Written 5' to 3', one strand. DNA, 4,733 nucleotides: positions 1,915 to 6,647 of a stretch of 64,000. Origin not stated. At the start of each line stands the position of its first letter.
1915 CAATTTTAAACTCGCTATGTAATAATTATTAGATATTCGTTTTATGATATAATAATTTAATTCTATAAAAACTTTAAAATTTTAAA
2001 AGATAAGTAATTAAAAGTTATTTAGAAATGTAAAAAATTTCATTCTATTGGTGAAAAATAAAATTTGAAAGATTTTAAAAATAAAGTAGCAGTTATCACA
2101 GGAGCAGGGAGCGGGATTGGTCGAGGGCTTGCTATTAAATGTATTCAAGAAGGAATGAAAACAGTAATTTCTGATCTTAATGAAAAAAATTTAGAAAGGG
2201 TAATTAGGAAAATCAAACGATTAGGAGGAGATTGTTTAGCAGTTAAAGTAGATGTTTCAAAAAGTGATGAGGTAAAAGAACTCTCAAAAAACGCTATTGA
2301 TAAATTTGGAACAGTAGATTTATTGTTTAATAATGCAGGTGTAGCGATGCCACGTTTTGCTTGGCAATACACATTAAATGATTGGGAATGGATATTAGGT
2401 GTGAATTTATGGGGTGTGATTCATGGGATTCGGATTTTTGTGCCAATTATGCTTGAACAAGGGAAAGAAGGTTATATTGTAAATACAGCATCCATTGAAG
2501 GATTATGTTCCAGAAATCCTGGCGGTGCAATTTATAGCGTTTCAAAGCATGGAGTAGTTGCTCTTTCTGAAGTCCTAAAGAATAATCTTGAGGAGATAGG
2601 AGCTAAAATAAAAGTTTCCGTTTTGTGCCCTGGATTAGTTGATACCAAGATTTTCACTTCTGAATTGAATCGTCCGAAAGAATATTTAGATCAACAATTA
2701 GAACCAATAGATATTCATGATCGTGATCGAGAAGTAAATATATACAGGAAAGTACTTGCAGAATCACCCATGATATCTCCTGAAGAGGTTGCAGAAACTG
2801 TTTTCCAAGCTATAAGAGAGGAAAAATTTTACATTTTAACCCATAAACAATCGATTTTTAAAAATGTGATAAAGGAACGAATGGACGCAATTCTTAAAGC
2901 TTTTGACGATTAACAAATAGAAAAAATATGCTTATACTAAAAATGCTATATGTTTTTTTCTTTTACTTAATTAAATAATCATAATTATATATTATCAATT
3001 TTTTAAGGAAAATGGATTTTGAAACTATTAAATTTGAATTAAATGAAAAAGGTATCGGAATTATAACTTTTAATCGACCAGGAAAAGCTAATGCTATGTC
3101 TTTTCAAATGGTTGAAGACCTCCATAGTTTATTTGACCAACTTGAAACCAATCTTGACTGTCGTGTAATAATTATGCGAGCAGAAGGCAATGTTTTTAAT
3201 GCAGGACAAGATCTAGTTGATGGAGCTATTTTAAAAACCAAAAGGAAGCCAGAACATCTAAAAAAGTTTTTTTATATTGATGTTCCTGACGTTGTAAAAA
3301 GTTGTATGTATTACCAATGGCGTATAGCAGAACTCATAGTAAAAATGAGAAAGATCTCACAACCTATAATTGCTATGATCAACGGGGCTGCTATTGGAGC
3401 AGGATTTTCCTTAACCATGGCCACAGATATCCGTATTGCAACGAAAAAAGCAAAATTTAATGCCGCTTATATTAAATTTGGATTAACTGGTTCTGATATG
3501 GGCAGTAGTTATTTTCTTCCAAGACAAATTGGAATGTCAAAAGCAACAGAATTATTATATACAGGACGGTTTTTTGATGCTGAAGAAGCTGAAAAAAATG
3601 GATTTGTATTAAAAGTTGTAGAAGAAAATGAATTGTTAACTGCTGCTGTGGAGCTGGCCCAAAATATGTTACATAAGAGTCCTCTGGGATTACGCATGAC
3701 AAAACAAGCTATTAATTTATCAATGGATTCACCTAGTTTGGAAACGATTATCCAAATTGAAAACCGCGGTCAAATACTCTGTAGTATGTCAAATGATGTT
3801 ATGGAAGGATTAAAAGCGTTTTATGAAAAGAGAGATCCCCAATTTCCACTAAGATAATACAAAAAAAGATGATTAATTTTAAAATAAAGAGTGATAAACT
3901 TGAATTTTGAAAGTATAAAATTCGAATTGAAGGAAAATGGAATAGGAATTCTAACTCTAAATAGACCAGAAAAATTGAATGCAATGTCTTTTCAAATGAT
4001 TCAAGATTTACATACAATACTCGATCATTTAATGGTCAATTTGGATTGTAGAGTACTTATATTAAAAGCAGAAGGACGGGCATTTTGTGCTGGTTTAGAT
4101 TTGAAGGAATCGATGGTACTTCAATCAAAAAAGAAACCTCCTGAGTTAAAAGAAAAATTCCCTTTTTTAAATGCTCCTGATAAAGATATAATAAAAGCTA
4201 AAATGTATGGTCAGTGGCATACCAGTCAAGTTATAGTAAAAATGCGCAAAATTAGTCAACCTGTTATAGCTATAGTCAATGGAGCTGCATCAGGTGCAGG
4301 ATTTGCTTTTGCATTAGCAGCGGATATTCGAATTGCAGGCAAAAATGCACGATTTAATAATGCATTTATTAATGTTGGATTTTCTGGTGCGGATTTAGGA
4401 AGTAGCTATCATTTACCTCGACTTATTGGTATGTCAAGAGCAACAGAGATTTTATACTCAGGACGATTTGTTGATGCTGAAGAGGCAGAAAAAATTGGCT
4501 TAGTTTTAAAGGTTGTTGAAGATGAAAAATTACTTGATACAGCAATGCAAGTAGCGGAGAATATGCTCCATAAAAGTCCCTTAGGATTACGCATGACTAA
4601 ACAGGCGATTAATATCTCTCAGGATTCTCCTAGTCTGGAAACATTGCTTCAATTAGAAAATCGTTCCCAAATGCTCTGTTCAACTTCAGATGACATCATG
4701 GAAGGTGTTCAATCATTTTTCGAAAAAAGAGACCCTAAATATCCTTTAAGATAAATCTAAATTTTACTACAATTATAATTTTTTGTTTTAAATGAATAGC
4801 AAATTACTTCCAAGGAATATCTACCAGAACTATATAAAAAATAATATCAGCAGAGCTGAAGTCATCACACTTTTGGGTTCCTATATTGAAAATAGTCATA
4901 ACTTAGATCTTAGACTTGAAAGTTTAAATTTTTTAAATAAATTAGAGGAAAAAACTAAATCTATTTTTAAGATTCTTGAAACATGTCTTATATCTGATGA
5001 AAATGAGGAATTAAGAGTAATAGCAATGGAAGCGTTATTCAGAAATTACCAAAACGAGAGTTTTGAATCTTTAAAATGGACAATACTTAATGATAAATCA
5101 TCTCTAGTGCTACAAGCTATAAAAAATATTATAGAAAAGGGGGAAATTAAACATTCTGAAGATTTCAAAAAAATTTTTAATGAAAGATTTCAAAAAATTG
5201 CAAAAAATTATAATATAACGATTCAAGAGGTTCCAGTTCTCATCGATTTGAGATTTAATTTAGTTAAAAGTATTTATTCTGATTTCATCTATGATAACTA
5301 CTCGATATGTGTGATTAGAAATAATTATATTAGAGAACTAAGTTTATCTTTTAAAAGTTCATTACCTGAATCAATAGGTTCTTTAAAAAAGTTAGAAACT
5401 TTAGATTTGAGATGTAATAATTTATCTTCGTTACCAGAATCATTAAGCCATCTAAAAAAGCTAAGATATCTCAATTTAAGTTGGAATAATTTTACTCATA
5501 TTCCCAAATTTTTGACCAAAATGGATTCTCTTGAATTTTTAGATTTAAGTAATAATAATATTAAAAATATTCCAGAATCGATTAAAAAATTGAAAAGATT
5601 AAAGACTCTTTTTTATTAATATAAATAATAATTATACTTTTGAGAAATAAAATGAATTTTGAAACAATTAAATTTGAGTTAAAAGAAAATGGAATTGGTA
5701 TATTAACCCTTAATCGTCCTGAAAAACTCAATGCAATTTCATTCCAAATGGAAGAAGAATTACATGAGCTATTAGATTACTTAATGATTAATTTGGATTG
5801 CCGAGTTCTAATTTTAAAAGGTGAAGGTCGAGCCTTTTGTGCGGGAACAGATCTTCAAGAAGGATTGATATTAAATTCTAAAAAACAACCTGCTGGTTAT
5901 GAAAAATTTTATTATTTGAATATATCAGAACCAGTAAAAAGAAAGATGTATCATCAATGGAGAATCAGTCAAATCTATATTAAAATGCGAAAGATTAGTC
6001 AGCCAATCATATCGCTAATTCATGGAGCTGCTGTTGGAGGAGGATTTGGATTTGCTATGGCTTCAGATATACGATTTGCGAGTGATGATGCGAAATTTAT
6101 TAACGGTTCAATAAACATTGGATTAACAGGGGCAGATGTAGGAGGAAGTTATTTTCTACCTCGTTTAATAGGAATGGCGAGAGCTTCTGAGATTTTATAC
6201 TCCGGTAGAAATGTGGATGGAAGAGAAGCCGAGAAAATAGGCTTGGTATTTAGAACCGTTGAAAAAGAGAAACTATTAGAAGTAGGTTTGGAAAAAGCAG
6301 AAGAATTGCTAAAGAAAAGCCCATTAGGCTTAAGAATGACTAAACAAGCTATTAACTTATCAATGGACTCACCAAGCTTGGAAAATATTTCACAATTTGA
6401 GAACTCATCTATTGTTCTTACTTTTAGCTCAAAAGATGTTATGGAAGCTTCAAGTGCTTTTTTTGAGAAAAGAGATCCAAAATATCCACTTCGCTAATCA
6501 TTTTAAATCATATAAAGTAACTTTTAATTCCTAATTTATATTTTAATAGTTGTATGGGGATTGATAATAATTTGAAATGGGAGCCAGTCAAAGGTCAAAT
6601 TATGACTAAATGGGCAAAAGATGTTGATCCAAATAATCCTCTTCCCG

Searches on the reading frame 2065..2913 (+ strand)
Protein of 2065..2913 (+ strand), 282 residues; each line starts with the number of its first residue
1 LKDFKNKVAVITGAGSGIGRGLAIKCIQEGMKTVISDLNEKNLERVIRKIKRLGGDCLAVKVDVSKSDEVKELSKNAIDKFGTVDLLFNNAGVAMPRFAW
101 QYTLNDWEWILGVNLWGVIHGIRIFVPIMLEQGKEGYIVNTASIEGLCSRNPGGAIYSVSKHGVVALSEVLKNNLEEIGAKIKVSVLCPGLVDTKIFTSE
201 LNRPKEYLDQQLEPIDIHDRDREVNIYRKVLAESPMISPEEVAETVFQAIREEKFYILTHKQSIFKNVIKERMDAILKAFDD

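Call 71: search_protein_families(library=pfam, proteins=[window:2065-2913:+], max_evalue=0.00001)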
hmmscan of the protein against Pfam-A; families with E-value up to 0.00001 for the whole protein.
window:2065-2913:+ (282 aa): 3 families
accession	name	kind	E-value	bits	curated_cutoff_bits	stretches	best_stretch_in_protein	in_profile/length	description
PF00106.31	adh_short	-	6.2e-49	166.6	26.6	1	7-199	1-189/195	short chain dehydrogenase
PF13561.12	adh_short_C2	-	9.3e-34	117.5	27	1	13-210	1-193/236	Enoyl-(Acyl carrier protein) reductase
PF08659.16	KR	-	9.1e-08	32.7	22.6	1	10-158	4-150/180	KR domain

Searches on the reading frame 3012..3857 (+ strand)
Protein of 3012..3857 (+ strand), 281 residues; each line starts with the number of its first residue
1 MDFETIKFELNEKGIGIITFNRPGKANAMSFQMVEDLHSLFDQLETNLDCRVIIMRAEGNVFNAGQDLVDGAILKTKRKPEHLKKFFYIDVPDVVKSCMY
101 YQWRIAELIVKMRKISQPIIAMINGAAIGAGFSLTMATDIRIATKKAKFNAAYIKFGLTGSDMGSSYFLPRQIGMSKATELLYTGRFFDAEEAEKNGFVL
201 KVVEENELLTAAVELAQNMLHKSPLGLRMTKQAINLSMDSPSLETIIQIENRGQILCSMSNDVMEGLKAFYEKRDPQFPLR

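Call 71: search_protein_families(library=pfam, proteins=[window:3012-3857:+], max_evalue=0.00001)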
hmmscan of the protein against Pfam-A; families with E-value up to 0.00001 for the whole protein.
window:3012-3857:+ (281 aa): 2 families
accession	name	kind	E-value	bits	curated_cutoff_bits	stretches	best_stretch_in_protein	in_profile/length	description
PF00378.25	ECH_1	-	2.3e-54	184.8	27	1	12-278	3-248/251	Enoyl-CoA hydratase/isomerase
PF16113.10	ECH_2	-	1.1e-30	107.8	27.2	1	15-212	1-181/335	Enoyl-CoA hydratase/isomerase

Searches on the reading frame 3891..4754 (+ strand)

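Call 71: search_protein_families(library=pfam, proteins=[window:3891-4754:+], max_evalue=0.00001)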
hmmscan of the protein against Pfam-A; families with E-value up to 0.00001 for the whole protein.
window:3891-4754:+ (287 aa): 2 families
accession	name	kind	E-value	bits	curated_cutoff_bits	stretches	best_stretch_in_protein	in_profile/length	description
PF00378.25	ECH_1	-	2.4e-54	184.8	27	2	115-284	81-248/251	Enoyl-CoA hydratase/isomerase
PF16113.10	ECH_2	-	1.8e-33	116.9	27.2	2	18-214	1-177/335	Enoyl-CoA hydratase/isomerase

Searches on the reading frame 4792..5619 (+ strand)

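Call 71: search_protein_families(library=pfam, proteins=[window:4792-5619:+], max_evalue=0.00001)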
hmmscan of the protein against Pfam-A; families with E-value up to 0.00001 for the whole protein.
window:4792-5619:+ (275 aa): 4 families
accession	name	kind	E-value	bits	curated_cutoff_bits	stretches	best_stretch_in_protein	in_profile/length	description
PF23598.1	LRR_14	-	7.1e-17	61.6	40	2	218-274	43-99/353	Leucine-rich repeat region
PF13855.12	LRR_8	-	1.3e-12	47.7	27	1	192-234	18-61/61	Leucine rich repeat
PF12799.13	LRR_4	-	1.4e-10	41.5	27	0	246-273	2-28/44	Leucine Rich repeats (2 copies)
PF00560.39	LRR_1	-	7.8e-09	34.4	20.6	0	246-267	1-23/23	Leucine Rich Repeat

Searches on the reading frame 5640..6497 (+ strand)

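Call 71: search_protein_families(library=pfam, proteins=[window:5640-6497:+], max_evalue=0.00001)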
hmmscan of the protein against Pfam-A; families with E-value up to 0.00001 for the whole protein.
window:5640-6497:+ (285 aa): 2 families
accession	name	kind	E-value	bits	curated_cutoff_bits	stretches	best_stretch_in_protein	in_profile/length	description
PF00378.25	ECH_1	-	6.2e-51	173.6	27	1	16-282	3-248/251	Enoyl-CoA hydratase/isomerase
PF16113.10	ECH_2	-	6.6e-33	115.1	27.2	1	19-269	1-233/335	Enoyl-CoA hydratase/isomerase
